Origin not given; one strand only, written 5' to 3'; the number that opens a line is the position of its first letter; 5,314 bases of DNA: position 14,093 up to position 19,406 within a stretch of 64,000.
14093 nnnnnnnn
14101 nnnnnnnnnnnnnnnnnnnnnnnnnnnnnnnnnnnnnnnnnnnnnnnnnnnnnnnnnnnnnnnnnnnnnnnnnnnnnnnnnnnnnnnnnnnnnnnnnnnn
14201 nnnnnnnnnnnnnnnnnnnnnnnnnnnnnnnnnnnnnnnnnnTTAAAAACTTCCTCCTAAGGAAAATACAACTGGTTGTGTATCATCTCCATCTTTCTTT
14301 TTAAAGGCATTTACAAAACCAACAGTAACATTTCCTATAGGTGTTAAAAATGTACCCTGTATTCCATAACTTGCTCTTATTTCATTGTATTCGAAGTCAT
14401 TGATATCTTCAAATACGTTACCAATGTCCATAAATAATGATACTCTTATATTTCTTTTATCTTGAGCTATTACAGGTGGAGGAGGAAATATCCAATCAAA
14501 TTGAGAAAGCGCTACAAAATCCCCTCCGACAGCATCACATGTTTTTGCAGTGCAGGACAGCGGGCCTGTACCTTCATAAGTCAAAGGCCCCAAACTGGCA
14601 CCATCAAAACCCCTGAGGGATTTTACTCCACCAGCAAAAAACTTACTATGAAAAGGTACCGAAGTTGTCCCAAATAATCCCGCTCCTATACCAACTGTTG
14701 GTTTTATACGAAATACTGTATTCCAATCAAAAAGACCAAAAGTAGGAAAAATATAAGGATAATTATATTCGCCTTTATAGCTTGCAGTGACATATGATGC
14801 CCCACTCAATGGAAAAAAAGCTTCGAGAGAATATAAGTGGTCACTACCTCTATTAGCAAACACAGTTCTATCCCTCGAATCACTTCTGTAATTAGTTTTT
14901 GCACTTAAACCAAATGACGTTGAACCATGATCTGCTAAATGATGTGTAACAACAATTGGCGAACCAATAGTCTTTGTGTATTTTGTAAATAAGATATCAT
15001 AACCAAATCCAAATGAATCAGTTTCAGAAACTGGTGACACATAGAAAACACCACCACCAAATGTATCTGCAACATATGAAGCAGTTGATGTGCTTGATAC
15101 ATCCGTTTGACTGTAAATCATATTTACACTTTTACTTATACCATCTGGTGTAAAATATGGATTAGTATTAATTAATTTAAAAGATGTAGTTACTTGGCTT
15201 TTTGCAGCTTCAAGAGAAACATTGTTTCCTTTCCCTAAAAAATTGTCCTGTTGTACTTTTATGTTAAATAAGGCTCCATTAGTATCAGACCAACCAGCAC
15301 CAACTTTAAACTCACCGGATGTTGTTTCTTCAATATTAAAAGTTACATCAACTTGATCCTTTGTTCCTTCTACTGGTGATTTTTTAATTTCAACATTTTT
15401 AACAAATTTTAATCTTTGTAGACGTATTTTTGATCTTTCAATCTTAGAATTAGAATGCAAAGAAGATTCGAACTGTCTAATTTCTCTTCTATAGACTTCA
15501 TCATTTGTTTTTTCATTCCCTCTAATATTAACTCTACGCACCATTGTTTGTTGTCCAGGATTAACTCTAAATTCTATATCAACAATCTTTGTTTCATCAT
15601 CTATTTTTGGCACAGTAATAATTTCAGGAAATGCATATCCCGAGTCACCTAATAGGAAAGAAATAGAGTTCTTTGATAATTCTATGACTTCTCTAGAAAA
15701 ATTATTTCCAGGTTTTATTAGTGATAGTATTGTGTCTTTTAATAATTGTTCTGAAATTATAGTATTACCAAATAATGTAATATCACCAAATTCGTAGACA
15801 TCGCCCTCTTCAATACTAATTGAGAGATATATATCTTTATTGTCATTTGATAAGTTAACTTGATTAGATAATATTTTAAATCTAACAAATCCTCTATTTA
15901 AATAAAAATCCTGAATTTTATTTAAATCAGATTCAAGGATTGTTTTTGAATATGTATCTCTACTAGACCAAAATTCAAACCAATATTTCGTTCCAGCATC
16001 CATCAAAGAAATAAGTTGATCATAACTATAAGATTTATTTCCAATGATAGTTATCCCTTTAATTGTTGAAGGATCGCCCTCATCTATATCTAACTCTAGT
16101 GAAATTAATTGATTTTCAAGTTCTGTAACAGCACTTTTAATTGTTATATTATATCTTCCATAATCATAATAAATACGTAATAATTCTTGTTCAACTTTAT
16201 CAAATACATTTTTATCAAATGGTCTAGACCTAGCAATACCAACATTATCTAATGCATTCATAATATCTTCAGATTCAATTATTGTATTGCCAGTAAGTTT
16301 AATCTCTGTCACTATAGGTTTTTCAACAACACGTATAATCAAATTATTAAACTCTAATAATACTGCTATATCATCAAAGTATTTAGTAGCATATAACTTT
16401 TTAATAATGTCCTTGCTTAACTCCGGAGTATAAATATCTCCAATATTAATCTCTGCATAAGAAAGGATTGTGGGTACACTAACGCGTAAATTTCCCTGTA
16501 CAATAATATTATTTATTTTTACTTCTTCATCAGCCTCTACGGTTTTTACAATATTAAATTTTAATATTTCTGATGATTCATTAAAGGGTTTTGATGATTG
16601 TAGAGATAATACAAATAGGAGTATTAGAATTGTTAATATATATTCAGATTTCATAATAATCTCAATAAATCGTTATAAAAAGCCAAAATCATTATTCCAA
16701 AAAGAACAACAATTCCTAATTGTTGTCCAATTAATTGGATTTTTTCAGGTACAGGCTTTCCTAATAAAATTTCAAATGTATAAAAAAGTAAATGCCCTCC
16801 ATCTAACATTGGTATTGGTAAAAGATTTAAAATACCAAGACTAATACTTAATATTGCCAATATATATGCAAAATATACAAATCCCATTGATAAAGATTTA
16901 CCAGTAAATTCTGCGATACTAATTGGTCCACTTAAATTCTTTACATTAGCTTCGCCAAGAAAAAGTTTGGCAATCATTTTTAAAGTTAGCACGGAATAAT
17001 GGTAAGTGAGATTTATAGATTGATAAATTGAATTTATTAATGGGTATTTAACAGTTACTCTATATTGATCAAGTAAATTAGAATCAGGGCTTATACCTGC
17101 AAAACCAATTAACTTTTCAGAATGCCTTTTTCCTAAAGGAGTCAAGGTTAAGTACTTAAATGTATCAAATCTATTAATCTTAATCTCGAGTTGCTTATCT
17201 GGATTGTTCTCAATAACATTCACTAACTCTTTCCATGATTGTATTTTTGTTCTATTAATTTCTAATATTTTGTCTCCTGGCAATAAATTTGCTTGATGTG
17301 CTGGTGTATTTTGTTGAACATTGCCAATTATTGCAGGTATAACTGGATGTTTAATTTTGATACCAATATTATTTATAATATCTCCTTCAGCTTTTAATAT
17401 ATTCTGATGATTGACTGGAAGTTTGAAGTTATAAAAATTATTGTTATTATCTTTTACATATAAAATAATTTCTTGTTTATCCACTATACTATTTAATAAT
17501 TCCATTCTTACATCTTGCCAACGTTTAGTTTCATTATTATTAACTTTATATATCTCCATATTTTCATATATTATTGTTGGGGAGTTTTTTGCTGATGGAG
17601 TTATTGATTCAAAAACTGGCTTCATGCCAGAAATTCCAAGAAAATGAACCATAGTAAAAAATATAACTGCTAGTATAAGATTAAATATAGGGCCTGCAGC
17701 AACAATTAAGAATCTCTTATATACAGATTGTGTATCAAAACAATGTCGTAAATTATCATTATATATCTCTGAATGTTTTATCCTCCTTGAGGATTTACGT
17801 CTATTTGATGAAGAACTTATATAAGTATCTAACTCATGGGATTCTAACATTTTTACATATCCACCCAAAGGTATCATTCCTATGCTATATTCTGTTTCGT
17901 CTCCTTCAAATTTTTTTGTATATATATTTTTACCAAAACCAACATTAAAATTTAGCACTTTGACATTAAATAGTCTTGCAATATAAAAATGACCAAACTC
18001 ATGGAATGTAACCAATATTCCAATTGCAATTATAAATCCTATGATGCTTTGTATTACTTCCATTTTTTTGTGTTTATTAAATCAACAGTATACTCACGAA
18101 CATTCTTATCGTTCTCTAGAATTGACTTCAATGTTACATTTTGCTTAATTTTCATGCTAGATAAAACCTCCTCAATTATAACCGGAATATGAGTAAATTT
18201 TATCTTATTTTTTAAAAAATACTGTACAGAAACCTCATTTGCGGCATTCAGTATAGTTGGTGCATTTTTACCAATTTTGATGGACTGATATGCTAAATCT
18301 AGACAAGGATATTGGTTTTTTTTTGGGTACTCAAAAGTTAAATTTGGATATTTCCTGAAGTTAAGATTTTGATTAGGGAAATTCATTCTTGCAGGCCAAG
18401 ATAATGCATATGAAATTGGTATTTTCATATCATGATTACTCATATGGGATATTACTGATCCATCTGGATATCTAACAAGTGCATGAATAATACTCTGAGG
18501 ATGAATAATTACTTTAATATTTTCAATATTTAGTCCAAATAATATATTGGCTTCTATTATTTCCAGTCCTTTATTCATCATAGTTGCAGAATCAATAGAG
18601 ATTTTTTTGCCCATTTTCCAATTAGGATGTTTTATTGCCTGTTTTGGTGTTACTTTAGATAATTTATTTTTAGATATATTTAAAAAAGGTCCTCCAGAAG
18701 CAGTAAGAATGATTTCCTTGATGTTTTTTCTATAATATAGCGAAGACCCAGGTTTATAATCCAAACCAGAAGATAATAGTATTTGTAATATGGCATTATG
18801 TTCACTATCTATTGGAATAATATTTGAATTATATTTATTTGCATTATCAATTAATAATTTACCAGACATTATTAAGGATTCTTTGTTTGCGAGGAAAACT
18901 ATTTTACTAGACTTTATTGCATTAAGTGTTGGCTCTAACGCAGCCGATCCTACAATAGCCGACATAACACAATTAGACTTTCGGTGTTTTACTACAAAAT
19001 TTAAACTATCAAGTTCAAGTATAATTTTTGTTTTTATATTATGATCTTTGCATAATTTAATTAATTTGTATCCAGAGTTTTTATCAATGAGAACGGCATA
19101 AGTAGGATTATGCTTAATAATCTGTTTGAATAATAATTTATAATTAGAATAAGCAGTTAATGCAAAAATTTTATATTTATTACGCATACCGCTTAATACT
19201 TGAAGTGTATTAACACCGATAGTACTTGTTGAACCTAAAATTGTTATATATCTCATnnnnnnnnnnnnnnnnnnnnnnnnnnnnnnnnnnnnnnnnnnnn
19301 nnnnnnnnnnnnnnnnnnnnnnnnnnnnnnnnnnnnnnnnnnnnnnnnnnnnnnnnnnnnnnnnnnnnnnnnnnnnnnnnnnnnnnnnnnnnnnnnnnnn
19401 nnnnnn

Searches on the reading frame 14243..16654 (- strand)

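Call 3: search_protein_families(library=pfam, proteins=[window:14243-16654:-])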
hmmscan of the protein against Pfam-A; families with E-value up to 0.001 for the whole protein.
window:14243-16654:- (803 aa): 3 families
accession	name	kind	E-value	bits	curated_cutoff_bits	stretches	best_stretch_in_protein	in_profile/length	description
PF07244.20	POTRA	-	6.7e-50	168.2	21.3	5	287-367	1-79/79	Surface antigen variable number repeat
PF01103.29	Omp85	-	1.5e-42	146.7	24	1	471-803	1-325/325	Omp85 superfamily domain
PF08478.15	POTRA_1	-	0.0007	20.3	23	0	372-426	3-57/69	POTRA domain, FtsQ-type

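Call 4: search_protein_families(library=ncbifam, proteins=[window:14243-16654:-])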
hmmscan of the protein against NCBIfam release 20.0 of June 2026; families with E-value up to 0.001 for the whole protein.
window:14243-16654:- (803 aa): 5 families
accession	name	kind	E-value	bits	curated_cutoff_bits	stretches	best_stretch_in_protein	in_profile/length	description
TIGR03303.1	OM_YaeT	equivalog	3.3e-195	650.6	297.15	1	46-803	2-741/741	outer membrane protein assembly factor BamA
NF008287.0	PRK11067.1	subfamily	2.5e-136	456.1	1181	1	37-802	16-801/802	outer membrane protein assembly factor BamA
NF047950.2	ATportTamA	equivalog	1.6e-17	63.4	625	2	129-522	30-334/569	autotransporter assembly complex protein TamA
NF052279.1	lipo_TamL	exception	1.7e-14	53.3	400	3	650-695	582-627/747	translocation and assembly module lipoprotein TamL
NF058613.1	OMPAssmBamADein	equivalog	7.5e-07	27.5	1050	0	373-503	409-541/857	outer membrane protein assembly factor BamA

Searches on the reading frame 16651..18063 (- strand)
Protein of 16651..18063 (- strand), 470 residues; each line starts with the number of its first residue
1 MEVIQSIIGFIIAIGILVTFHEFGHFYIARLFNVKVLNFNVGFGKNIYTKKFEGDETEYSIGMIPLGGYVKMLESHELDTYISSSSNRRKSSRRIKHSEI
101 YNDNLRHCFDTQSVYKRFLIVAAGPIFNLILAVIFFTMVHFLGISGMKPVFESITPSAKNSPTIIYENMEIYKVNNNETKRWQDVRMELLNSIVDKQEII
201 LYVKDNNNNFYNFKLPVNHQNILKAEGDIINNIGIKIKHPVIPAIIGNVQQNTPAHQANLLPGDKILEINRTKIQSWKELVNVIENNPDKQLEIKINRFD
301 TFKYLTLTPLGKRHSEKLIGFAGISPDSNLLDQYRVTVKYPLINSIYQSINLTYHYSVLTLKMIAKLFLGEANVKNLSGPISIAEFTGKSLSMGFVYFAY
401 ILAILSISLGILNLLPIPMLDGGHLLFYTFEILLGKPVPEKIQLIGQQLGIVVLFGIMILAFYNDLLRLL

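Call 37: search_protein_families(library=ncbifam, max_evalue=1e-10, proteins=[window:16651-18063:-])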
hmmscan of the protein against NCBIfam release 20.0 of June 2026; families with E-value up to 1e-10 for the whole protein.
window:16651-18063:- (470 aa): 2 families
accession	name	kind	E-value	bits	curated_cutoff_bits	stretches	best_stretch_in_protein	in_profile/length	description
NF008046.0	PRK10779.1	equivalog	4.6e-108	362.2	477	1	2-469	3-450/450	sigma E protease regulator RseP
TIGR00054.1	TIGR00054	equivalog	1e-102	344.2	147.55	1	1-470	1-420/421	RIP metalloprotease RseP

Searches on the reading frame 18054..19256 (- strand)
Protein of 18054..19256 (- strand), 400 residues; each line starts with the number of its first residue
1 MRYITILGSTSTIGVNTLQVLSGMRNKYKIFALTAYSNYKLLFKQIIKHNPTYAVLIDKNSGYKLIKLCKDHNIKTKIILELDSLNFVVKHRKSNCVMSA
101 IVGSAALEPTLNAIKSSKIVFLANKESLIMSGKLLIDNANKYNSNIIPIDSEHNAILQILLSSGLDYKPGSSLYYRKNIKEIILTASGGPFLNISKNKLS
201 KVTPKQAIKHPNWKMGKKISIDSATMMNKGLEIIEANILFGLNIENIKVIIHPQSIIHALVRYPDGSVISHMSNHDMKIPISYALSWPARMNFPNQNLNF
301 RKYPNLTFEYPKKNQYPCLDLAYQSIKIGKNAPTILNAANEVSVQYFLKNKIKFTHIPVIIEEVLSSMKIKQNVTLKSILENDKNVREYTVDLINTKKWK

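Call 37: search_protein_families(library=ncbifam, max_evalue=1e-10, proteins=[window:18054-19256:-])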
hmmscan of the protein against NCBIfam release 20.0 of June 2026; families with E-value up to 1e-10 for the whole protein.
window:18054-19256:- (400 aa): 3 families
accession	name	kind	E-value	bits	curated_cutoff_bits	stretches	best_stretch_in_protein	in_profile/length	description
NF003938.0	PRK05447.1-1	equivalog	2.2e-139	464.9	515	1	1-395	1-394/398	1-deoxy-D-xylulose-5-phosphate reductoisomerase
TIGR00243.1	Dxr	equivalog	4.5e-130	434.1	315.7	1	2-391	2-381/389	1-deoxy-D-xylulose-5-phosphate reductoisomerase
NF009114.0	PRK12464.1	equivalog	8.5e-127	423.3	461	1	2-398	3-386/389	1-deoxy-D-xylulose-5-phosphate reductoisomerase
